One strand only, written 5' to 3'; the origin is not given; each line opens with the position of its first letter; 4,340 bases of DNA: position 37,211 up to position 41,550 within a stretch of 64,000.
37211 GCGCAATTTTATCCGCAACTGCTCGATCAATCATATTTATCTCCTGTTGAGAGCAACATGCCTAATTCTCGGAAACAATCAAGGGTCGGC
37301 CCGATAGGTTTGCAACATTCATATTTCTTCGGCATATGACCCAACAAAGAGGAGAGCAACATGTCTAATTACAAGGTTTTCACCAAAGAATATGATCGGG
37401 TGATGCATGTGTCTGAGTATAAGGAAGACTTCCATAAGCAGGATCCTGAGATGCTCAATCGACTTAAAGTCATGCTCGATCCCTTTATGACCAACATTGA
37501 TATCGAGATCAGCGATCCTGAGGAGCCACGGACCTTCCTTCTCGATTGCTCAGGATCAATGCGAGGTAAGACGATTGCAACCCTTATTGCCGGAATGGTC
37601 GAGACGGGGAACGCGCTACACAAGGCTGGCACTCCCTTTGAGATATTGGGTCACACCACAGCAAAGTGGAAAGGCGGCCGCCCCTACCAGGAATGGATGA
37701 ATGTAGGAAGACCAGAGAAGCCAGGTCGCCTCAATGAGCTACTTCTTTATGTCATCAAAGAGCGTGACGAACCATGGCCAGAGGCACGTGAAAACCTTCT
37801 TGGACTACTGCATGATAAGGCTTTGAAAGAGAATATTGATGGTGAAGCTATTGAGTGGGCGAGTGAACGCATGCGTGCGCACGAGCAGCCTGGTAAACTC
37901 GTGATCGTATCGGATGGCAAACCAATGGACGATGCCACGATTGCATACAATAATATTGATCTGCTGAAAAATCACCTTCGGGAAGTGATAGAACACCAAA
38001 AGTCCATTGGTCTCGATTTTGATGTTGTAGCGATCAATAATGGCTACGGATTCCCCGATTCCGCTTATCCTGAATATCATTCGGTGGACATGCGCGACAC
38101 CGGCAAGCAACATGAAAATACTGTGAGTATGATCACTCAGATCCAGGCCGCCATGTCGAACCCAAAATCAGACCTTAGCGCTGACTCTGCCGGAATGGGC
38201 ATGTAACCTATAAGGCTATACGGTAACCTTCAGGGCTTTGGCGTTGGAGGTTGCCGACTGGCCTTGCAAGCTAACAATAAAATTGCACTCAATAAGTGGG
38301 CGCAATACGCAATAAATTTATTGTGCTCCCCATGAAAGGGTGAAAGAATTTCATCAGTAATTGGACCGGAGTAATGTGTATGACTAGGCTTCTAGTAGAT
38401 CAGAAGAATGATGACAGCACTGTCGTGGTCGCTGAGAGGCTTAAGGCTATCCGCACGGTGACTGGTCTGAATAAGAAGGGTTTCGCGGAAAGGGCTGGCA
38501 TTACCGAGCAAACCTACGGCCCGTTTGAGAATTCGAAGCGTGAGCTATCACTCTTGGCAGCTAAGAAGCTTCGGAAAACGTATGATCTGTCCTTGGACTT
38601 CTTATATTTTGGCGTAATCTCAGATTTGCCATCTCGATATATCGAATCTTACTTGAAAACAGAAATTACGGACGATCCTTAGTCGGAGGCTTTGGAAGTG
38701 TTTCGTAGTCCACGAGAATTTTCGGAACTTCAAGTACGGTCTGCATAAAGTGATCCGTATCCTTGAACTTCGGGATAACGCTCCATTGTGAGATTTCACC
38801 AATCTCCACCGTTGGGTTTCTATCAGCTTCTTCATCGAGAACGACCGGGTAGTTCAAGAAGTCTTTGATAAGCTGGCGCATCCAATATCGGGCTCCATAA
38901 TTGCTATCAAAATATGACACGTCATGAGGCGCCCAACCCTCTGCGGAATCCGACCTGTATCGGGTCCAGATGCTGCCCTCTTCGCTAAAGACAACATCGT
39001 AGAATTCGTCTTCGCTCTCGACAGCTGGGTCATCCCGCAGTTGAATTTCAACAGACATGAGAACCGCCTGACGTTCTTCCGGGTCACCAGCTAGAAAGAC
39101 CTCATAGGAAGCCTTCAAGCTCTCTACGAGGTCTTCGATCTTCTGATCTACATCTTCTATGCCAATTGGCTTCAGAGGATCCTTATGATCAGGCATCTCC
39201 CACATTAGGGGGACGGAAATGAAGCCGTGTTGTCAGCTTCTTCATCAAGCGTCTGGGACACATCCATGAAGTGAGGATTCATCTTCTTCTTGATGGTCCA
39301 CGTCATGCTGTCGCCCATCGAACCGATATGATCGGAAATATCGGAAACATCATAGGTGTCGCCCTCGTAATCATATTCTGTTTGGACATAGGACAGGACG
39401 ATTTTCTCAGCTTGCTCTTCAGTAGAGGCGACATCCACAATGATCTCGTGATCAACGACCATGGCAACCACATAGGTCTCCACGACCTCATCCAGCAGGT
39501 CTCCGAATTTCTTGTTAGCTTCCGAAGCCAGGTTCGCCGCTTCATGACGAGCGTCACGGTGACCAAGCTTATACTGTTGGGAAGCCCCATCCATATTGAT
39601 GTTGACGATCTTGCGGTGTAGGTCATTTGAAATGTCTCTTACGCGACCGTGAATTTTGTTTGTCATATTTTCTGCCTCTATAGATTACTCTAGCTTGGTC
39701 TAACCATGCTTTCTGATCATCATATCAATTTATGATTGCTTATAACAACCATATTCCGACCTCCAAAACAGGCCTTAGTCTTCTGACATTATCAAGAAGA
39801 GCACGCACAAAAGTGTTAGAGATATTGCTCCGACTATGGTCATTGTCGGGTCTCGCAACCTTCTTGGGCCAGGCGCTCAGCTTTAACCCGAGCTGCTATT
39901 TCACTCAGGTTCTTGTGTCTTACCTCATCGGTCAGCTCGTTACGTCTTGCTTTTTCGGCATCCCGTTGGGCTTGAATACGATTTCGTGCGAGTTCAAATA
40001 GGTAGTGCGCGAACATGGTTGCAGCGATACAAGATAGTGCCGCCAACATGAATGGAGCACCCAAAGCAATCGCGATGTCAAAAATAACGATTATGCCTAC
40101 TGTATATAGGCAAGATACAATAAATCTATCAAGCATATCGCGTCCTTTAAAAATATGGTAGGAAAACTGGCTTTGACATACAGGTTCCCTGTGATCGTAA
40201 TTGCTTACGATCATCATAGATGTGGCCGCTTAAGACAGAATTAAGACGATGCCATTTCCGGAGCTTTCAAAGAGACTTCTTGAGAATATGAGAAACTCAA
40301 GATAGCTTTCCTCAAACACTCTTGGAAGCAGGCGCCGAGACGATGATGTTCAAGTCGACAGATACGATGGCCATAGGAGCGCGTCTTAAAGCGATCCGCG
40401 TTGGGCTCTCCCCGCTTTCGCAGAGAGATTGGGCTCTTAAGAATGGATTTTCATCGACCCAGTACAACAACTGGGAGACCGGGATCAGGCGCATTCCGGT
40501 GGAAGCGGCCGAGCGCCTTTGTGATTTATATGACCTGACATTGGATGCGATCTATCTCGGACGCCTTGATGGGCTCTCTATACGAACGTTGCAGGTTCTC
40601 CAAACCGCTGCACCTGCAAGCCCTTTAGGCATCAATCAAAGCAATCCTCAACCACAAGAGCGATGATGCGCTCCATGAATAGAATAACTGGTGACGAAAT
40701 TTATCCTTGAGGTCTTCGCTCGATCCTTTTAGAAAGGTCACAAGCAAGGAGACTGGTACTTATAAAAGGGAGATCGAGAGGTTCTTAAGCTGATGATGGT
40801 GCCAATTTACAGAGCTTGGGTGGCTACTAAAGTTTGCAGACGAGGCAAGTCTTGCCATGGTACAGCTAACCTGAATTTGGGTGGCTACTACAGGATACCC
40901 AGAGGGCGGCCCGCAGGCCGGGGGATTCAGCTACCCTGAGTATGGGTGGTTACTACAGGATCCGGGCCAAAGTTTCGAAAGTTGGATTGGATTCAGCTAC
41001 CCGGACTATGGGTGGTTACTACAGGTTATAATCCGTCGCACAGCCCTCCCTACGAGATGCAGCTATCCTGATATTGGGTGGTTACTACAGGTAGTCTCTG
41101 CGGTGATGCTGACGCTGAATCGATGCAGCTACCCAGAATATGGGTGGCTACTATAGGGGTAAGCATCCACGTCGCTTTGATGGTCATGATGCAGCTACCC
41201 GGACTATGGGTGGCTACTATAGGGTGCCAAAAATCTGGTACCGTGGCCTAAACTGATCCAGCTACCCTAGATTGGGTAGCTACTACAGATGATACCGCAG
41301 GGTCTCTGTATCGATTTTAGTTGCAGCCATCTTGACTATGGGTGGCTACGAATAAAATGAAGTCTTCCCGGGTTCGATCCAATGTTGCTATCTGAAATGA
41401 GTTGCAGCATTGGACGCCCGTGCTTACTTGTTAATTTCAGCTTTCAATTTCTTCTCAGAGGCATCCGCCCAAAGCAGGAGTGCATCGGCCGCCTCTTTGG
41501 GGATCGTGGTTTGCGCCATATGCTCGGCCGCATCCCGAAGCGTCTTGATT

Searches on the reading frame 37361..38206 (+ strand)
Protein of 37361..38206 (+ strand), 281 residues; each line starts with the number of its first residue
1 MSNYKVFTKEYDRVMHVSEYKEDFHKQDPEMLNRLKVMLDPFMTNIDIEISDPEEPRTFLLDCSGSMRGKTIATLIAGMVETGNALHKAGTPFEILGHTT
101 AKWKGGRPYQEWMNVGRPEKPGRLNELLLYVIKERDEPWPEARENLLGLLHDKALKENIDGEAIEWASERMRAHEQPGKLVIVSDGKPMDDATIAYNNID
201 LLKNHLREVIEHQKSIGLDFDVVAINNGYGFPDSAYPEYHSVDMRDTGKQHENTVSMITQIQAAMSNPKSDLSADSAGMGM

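Call 29: search_protein_families(library=pfam, proteins=[window:37361-38206:+], max_evalue=0.001)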
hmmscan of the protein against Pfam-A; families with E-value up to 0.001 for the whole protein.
window:37361-38206:+ (281 aa): 1 family
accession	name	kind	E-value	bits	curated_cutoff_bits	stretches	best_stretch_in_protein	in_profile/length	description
PF11775.14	CobT_C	-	2e-36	126.2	21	1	58-239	16-197/220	Cobalamin biosynthesis protein CobT VWA domain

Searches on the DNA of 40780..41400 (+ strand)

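Call 66: search_dna_similar(query=window:40780-41400:+, collection=plasmids, mode=distant, max_evalue=0.1, max_rows=20)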
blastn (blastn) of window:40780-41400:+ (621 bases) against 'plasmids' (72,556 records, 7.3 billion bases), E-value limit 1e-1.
Records with a match: 1; places in all: 1; records where one place covers at least 80% of the query: 0.
Best place of each record, by identity: 95-99% 1.
By first word of the organism name: Sulfitobacter 1.
By predicted mobility (MOB-suite, as given by PLSDB): non-mobilizable 1.
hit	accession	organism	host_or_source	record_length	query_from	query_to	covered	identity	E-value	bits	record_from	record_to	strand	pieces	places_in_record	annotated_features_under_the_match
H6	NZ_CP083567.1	Sulfitobacter sp. W027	-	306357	510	541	5%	96.9%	3e-4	55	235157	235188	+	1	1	hypothetical protein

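Call 67: get_annotated_region(hit=H6, flank=1000)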
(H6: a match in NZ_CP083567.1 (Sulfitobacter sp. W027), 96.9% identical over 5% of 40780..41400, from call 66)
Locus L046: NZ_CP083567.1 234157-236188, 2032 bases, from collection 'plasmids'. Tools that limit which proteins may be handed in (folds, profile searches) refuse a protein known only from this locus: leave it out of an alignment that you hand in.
description: Sulfitobacter sp. W027 plasmid unnamed3, complete sequence
organism: Sulfitobacter sp. W027 (NCBI taxid 2867025)
taxonomy: Bacteria; Pseudomonadota; Alphaproteobacteria; Rhodobacterales; Roseobacteraceae; Sulfitobacter; Sulfitobacter sp. W027
host: -; source: -; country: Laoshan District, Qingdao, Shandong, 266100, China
typing (MOB-suite, as given by PLSDB): non-mobilizable
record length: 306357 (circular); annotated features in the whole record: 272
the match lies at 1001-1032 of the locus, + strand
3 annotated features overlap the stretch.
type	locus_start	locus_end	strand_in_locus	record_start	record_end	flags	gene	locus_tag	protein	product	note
CDS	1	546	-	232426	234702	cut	-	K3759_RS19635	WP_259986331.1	AAA family ATPase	-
CDS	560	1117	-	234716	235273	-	-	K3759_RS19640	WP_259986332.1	hypothetical protein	-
CDS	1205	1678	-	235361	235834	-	-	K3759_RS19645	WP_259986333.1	hypothetical protein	-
